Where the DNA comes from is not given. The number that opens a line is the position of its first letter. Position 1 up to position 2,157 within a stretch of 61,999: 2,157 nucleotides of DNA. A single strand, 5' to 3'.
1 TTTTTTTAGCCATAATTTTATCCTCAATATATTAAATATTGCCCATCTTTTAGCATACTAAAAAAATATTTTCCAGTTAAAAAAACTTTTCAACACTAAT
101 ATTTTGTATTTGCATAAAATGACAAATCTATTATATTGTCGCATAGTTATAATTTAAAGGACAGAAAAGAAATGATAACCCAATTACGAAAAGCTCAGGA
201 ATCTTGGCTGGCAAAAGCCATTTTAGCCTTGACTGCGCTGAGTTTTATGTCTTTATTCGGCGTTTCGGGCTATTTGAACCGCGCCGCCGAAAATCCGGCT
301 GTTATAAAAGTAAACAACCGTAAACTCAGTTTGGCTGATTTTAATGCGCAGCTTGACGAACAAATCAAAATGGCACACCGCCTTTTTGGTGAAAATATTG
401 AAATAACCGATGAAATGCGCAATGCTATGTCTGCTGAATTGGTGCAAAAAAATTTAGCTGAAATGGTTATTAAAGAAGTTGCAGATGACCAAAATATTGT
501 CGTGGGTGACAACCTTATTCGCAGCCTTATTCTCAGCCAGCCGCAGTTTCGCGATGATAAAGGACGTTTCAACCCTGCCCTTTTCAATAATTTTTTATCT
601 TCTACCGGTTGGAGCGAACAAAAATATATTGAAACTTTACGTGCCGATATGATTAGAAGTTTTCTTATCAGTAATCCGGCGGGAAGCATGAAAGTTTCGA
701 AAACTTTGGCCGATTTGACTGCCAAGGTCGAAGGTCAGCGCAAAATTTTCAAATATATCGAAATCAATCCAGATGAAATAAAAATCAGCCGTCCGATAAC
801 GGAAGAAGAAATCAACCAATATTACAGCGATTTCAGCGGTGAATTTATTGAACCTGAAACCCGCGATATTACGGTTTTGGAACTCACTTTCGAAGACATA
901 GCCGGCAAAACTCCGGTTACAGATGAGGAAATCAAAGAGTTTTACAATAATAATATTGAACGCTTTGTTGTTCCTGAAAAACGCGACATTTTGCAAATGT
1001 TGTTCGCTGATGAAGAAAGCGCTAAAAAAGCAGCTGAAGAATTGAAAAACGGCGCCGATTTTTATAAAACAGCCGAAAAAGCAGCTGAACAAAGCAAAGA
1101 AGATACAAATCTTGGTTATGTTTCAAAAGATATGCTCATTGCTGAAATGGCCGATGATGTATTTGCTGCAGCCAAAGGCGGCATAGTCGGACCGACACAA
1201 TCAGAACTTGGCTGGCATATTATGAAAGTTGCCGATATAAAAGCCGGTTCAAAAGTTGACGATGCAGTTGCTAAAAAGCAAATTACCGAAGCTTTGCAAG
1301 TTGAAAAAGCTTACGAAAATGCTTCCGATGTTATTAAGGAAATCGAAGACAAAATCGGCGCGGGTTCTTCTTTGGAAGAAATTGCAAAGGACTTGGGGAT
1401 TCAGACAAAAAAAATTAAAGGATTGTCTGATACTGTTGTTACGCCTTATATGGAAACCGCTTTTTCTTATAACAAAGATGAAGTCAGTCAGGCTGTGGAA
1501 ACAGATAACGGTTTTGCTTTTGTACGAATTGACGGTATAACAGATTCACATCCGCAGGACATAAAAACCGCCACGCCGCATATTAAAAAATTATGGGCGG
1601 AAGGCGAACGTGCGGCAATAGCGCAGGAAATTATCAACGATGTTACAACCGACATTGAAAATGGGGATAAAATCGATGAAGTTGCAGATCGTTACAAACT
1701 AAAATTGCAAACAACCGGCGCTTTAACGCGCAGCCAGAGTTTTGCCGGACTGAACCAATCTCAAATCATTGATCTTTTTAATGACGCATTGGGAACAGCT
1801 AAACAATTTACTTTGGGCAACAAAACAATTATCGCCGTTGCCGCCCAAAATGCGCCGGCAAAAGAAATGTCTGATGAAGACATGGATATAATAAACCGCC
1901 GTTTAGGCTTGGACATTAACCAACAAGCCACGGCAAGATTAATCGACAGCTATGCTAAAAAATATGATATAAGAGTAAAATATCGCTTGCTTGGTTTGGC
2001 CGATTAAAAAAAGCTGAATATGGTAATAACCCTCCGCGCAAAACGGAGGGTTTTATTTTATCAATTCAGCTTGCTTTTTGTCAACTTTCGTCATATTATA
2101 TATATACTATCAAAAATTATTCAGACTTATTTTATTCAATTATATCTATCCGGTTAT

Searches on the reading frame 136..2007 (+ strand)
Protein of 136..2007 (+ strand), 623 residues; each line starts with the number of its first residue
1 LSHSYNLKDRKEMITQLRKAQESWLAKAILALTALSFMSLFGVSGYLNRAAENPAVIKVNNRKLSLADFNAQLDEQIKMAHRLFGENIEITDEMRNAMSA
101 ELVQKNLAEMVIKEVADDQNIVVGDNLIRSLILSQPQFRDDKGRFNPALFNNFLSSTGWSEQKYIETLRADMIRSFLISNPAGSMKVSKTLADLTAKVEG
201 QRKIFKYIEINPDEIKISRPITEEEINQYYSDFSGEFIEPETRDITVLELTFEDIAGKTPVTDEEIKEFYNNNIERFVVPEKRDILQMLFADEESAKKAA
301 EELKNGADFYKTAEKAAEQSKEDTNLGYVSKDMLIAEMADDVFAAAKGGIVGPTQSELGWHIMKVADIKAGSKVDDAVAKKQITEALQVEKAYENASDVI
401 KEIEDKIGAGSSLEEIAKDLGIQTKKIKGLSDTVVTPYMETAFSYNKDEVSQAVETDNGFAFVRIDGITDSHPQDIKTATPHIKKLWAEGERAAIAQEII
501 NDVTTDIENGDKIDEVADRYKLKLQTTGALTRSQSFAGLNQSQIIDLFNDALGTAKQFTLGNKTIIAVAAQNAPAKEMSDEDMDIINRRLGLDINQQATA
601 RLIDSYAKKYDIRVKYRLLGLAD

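Call 29: search_protein_families(library=pfam, proteins=[window:136-2007:+], max_evalue=0.00001)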
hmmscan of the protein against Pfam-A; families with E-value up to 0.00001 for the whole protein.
window:136-2007:+ (623 aa): 5 families
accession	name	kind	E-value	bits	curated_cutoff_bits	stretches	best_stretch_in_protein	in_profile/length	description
PF13624.11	SurA_N_3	-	4.3e-30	105.1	27.2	1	13-175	1-159/162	SurA-like N-terminal domain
PF13145.12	Rotamase_2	-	9.6e-30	104.3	27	2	261-375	1-115/121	PPIC-type PPIASE domain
PF13623.11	SurA_N_2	-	3.1e-20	73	28.5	1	15-154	2-145/145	SurA-like N-terminal domain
PF00639.27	Rotamase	-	1.7e-15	58.2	21.7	1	293-366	19-96/97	PPIC-type PPIASE domain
PF13616.12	Rotamase_3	-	8.1e-11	42.9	22.5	1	295-368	39-115/116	PPIC-type PPIASE domain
